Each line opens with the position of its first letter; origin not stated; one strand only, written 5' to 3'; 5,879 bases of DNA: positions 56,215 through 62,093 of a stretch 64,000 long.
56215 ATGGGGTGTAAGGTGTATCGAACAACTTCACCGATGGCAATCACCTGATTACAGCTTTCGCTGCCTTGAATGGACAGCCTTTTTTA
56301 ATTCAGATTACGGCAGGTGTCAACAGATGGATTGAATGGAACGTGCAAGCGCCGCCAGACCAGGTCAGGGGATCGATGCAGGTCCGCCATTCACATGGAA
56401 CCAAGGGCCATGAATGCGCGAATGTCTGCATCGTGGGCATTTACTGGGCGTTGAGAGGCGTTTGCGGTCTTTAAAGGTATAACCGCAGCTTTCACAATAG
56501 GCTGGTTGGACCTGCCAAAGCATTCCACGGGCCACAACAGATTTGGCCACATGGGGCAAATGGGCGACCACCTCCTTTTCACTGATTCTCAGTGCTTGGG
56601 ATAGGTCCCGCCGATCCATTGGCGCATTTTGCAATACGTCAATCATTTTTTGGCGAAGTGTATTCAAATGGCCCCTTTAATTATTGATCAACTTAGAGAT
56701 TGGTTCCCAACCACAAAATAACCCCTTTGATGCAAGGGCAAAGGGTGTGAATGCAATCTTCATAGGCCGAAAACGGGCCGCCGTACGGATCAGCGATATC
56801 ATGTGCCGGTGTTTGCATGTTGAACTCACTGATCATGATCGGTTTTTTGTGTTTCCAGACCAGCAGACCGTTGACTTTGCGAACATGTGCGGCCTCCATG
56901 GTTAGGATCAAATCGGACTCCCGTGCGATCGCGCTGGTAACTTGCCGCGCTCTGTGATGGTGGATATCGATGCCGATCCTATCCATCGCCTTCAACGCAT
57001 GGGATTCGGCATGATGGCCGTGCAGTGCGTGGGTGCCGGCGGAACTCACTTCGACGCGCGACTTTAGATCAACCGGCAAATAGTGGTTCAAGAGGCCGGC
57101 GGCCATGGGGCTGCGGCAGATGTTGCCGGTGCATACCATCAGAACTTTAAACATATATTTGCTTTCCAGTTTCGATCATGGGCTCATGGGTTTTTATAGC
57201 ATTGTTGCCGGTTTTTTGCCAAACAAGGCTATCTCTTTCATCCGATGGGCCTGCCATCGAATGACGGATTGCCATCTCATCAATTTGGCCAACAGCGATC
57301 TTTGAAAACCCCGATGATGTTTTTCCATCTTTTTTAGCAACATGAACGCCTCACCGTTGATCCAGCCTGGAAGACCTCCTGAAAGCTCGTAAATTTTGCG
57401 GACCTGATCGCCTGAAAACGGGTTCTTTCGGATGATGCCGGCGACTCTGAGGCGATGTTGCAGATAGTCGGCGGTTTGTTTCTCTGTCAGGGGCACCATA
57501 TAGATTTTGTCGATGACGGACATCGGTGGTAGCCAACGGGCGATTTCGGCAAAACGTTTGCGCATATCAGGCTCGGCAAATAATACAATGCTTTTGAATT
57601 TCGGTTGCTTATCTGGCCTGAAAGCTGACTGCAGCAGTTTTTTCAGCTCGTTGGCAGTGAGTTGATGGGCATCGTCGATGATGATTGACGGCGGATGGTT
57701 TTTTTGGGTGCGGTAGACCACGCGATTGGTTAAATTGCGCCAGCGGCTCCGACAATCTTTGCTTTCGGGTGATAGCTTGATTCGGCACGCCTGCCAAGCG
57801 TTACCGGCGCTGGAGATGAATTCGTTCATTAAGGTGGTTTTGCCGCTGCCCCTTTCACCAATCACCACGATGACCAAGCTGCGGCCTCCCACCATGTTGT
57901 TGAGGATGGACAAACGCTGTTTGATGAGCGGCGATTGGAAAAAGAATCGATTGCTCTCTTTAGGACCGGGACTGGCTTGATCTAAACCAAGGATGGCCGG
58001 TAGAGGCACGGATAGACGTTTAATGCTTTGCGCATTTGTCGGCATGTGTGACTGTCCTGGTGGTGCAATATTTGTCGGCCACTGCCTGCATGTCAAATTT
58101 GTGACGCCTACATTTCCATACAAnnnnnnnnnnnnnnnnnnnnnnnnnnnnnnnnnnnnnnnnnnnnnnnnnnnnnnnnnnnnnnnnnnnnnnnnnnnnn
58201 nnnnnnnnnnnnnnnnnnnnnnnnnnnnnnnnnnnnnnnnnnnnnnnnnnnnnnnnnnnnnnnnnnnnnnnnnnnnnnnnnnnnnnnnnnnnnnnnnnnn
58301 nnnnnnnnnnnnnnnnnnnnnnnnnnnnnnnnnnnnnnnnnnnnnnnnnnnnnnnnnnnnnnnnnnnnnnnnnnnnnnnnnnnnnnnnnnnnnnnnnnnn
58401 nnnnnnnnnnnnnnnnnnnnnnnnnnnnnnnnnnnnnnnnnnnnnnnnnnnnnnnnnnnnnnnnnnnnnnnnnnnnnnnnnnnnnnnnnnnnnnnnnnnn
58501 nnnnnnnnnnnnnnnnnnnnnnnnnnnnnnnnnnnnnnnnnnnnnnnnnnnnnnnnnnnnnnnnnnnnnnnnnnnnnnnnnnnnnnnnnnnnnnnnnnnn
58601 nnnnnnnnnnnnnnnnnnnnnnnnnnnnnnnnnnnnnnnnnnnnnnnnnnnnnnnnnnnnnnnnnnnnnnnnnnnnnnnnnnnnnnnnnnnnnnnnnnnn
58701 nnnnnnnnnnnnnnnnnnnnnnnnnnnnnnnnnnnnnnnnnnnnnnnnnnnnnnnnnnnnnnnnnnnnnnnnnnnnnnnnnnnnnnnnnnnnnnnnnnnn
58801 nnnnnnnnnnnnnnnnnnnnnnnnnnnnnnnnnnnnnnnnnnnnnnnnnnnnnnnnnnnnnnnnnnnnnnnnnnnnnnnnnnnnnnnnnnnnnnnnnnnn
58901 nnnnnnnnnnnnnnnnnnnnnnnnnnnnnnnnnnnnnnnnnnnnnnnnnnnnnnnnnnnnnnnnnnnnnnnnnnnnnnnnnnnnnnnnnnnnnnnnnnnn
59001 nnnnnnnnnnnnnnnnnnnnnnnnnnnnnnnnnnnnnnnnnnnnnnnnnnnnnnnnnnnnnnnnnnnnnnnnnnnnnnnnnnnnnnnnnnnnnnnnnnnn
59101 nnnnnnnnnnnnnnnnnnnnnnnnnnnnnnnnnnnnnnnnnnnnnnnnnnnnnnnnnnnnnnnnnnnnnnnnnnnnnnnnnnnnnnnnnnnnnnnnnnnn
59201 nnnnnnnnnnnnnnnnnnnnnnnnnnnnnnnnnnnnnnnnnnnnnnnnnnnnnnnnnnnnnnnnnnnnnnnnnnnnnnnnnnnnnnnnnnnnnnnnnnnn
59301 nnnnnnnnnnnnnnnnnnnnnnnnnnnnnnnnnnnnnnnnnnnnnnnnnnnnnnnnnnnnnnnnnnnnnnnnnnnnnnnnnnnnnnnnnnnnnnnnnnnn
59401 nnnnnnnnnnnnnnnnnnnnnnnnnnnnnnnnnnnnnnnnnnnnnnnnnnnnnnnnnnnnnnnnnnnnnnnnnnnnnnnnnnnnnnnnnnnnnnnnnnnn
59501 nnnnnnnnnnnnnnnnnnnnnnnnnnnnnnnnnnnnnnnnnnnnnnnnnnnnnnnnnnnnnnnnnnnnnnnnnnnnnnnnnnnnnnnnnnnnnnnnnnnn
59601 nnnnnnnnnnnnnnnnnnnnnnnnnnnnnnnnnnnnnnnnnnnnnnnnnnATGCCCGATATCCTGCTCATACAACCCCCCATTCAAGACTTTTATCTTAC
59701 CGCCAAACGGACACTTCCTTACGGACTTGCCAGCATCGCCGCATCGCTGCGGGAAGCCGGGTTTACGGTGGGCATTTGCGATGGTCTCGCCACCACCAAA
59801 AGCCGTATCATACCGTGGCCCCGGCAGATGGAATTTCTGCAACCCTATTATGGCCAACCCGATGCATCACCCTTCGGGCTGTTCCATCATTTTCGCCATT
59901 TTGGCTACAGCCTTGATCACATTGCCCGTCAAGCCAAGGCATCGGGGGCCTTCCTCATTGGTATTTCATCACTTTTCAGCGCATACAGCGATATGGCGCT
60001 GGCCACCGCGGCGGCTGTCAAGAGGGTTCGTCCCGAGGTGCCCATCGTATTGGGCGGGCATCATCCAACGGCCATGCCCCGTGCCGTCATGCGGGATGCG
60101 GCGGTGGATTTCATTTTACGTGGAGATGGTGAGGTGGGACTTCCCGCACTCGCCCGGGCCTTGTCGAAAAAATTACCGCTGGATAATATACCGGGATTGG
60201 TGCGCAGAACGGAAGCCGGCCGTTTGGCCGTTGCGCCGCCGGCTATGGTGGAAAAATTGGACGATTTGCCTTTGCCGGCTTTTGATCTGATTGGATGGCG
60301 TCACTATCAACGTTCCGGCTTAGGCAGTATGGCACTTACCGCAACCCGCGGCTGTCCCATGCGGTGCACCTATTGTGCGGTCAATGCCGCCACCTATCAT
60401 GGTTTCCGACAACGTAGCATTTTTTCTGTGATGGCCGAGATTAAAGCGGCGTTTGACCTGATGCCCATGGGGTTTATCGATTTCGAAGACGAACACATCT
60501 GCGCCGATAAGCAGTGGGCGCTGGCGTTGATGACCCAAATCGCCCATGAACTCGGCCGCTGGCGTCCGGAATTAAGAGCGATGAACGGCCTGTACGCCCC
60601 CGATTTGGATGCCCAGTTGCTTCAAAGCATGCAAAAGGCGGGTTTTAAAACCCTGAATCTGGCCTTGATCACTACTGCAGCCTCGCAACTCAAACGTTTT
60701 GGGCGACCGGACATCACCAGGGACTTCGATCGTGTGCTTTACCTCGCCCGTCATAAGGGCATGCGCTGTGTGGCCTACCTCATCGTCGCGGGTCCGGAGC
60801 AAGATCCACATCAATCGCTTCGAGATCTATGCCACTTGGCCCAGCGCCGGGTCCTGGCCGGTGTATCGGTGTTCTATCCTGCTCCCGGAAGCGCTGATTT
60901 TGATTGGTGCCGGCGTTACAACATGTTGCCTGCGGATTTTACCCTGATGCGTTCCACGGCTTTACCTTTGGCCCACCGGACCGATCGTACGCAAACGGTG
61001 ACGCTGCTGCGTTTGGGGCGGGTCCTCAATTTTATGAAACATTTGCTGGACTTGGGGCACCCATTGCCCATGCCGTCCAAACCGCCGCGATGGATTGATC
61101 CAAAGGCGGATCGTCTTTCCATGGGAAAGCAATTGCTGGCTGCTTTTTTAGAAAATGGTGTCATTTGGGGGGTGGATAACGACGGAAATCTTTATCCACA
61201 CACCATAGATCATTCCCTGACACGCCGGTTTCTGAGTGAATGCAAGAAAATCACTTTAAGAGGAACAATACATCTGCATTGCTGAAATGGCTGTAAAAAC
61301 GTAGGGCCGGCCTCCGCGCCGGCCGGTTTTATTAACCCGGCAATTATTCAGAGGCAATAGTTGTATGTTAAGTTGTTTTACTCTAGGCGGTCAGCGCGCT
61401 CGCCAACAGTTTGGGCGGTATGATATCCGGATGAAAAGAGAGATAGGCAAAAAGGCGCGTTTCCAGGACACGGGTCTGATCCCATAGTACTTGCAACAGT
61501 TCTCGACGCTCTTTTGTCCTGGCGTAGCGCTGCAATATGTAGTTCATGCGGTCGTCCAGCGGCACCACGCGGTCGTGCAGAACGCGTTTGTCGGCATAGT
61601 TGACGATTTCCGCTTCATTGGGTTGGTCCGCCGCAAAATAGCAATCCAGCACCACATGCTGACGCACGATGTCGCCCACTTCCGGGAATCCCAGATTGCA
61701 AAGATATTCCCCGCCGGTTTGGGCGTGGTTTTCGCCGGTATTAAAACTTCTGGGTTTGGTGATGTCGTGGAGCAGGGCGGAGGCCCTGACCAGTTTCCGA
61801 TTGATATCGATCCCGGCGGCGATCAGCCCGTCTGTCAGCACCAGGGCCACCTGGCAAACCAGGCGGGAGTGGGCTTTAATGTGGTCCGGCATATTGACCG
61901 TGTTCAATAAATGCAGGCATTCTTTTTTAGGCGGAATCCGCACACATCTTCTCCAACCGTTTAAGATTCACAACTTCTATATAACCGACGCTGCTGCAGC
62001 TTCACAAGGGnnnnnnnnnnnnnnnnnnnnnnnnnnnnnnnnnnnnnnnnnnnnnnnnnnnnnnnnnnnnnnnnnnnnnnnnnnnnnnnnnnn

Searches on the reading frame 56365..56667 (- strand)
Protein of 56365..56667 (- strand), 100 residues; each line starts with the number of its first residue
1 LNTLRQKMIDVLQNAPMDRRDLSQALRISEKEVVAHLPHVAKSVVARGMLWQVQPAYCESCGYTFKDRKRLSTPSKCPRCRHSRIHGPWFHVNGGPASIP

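Call 3: search_protein_families(library=pfam, proteins=[window:56365-56667:-], max_evalue=0.01)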
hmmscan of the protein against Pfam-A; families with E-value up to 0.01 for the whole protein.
window:56365-56667:- (100 aa): 4 families
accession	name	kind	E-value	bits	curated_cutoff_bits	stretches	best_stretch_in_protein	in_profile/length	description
PF21476.4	PF0610-like_N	-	5.6e-16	59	33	1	3-49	1-47/50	PF0610-like, N-terminal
PF23470.1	Zn_ribbon_PF0610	-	2.6e-07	30.7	26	1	55-92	1-36/39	PF0610 rubredoxin-like zinc beta-ribbon domain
PF21349.2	RUBY_RBDX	-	0.00054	19.8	26.5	1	58-84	3-26/30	Rubrerythrin, rubredoxin-like domain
PF09723.15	Zn_ribbon_8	-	0.0017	18.8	34.4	1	58-82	8-34/41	Zinc ribbon domain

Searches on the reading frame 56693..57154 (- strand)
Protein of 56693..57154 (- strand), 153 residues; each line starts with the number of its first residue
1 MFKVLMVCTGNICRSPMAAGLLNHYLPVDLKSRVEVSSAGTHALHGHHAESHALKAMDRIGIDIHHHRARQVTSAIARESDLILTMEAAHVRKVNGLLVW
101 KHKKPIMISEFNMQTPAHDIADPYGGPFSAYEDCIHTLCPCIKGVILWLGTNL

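Call 3: search_protein_families(library=pfam, proteins=[window:56693-57154:-], max_evalue=0.01)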
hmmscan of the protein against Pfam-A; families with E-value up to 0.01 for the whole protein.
window:56693-57154:- (153 aa): 1 family
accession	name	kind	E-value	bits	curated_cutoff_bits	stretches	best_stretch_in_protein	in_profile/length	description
PF01451.26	LMWPc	-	1.3e-32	113.4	23.2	1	4-138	1-136/144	Low molecular weight phosphotyrosine protein phosphatase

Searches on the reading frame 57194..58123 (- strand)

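Call 3: search_protein_families(library=pfam, proteins=[window:57194-58123:-], max_evalue=0.01)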
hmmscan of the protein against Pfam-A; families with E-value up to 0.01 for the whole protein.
window:57194-58123:- (309 aa): 10 families
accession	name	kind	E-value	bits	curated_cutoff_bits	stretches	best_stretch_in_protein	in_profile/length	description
PF13191.12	AAA_16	-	4.7e-09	37.4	32.6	1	60-109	2-51/167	AAA ATPase domain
PF13401.12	AAA_22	-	1.2e-08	35.8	27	1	83-108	6-31/130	AAA domain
PF01637.24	ATPase_2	-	3.5e-07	30.7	33.2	1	76-106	14-44/225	ATPase domain predominantly from Archaea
PF13173.12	AAA_14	-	1e-05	26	27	1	84-157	4-76/129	AAA domain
PF25199.1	nSTAND_NTPase5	-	7.5e-05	23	34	1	77-185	36-133/145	Novel STAND NTPase 5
PF00004.35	AAA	-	0.00017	22.5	21.2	1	86-159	2-73/131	ATPase family associated with various cellular activities (AAA)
PF05729.18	NACHT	-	0.0021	18.3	26.7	0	84-106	2-24/167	NACHT domain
PF00005.33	ABC_tran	-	0.003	18.6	25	1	84-186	13-80/137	ABC transporter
PF00910.28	RNA_helicase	-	0.0036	18.2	21.5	1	85-162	1-70/105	RNA helicase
PF13604.12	AAA_30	-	0.0041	17.3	27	0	73-105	9-41/191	AAA domain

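Call 4: search_protein_families(library=ncbifam, proteins=[window:57194-58123:-], max_evalue=0.01)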
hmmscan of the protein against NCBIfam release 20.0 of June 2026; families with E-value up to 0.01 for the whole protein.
window:57194-58123:- (309 aa): 4 families
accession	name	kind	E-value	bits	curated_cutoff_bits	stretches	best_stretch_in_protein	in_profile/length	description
TIGR03015.1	pepcterm_ATPase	hypoth_equivalog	1.6e-17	63.8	324.5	2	127-279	107-260/269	XrtA/PEP-CTERM system-associated ATPase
NF047389.1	ATPase_Sll1717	subfamily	0.0017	17.5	75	1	84-182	31-120/454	P-loop ATPase, Sll1717 family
TIGR03608.1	L_ocin_972_ABC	subfamily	0.0032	17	254.85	0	84-100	26-42/206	putative bacteriocin export ABC transporter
TIGR02782.1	TrbB_P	equivalog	0.0035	16.7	304.55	1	70-141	125-192/303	P-type conjugative transfer ATPase TrbB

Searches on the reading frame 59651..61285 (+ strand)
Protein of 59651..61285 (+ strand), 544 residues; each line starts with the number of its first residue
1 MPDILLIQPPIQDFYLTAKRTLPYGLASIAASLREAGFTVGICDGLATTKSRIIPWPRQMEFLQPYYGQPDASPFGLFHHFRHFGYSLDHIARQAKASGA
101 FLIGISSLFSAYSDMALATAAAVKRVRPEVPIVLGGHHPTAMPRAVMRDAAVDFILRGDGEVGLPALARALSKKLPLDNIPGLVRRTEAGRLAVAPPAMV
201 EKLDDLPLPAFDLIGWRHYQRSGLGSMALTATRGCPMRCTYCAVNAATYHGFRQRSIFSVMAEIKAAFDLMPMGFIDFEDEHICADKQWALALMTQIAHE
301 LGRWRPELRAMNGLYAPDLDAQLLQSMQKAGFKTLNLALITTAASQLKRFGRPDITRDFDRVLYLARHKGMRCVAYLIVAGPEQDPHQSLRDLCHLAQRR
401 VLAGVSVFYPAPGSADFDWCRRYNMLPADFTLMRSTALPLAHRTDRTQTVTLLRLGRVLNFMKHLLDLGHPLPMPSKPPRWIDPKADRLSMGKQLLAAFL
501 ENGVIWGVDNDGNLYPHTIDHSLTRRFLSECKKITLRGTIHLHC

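Call 3: search_protein_families(library=pfam, proteins=[window:59651-61285:+], max_evalue=0.01)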
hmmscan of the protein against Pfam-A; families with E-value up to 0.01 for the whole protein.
window:59651-61285:+ (544 aa): 2 families
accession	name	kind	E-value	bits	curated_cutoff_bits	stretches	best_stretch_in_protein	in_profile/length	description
PF02310.24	B12-binding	-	2.7e-19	69.6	32.1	1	89-167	41-120/121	B12 binding domain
PF04055.27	Radical_SAM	-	3e-09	37.7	29.5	1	231-387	3-157/166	Radical SAM superfamily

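Call 4: search_protein_families(library=ncbifam, proteins=[window:59651-61285:+], max_evalue=0.01)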
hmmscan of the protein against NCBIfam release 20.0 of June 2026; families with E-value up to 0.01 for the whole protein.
window:59651-61285:+ (544 aa): 20 families
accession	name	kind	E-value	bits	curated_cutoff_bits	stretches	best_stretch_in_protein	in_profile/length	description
NF038361.1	rSAM_Sden_1168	equivalog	2.4e-26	92.4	575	1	93-367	134-420/560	Sden_1168 family B12-binding radical SAM P-methyltransferase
NF050148.1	rSAM_ApyD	equivalog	8.7e-25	87.2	750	1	103-417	78-390/645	RiPP biosynthesis radical SAM protein ApyD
TIGR02026.1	BchE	equivalog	8.7e-22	77.6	481.35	1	115-380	78-346/497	magnesium-protoporphyrin IX monomethyl ester anaerobic oxidative cyclase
TIGR04367.1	HpnR_B12_rSAM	equivalog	1.8e-19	69.7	650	1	103-415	64-368/490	hopanoid C-3 methylase HpnR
TIGR04072.2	rSAM_ladder_B12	equivalog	5.9e-19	68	360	1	113-388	83-338/443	lipid biosynthesis B12-binding/radical SAM protein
TIGR03975.1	rSAM_ocin_1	subfamily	1.8e-18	66.4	281.85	1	88-266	117-304/606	RiPP maturation radical SAM C-methyltransferase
TIGR04013.1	B12_SAM_MJ_1487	hypoth_equivalog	5.6e-17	61.7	251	1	108-266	48-191/382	TIGR04013 family B12-binding domain/radical SAM domain-containing protein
TIGR04385.1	B12_rSAM_cofa1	equivalog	3.6e-15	56.1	450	1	119-279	89-248/438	B12 lower ligand biosynthesis radical SAM protein BzaD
TIGR03471.1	HpnJ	equivalog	3.8e-15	55.7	577.6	1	116-336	84-302/472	hopanoid biosynthesis associated radical SAM protein HpnJ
TIGR04428.1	B12_rSAM_trp_MT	equivalog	1.4e-12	46.8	500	2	127-201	93-167/558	tryptophan 2-C-methyltransferase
TIGR04190.1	B12_SAM_Ta0216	equivalog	1.6e-12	46.8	500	1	109-388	89-383/554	TIGR04190 family B12-binding domain/radical SAM domain protein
NF033712.0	B12_rSAM_KedN5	subfamily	1.2e-11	43.6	700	1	118-397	80-368/624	KedN5 family methylcobalamin-dependent radical SAM C-methyltransferase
TIGR04295.1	B12_rSAM_oligo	hypoth_equivalog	2.5e-11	42.9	400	1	130-288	103-260/422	TIGR04295 family B12-binding domain-containing radical SAM protein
TIGR04014.1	B12_SAM_MJ_0865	equivalog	7.3e-09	34.9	360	1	82-266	22-200/434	methyl-coenzyme M reductase glutamine C-methyltransferase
NF040546.1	rSAM_CUAEP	equivalog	5e-07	28.8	500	1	95-265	43-210/468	CUAEP/CCAEP-tail radical SAM (seleno)protein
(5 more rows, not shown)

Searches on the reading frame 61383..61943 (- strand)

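Call 3: search_protein_families(library=pfam, proteins=[window:61383-61943:-], max_evalue=0.01)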
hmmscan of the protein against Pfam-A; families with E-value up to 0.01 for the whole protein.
window:61383-61943:- (186 aa): 1 family
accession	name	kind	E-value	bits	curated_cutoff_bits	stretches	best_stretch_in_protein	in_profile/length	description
PF01966.28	HD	-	5.5e-09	36.8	22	1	25-119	4-112/116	HD domain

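Call 4: search_protein_families(library=ncbifam, proteins=[window:61383-61943:-], max_evalue=0.01)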
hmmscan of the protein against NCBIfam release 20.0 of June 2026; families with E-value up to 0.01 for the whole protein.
window:61383-61943:- (186 aa): 7 families
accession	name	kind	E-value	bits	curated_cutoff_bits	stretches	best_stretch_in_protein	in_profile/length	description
NF045665.1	NTPtran_DVU1551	equivalog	3.9e-31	108.4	315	1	3-164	198-354/359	DVU_1551 family NTP transferase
TIGR00295.1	TIGR00295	hypoth_equivalog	4.7e-10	39.5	172.35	1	11-97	3-88/164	TIGR00295 family protein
TIGR00277.1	HDIG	domain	2.4e-09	36.9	27.6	1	25-97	8-82/84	HDIG domain-containing metalloprotein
NF009343.0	PRK12703.1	equivalog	2.2e-08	33.4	434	1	3-97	169-257/339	tRNA (cytidine(56)-2'-O)-methyltransferase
NF009345.0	PRK12705.1-2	equivalog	0.00034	19.3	904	1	35-81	333-379/509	hypothetical protein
TIGR03319.1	RNase_Y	equivalog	0.001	17.7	454.35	1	31-82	339-385/514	ribonuclease Y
NF049941.1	HyMthAminphonOxyTmpB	equivalog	0.0058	16.4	300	1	51-152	49-155/188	(R)-1-hydroxy-2-trimethylaminoethylphosphonate oxygenase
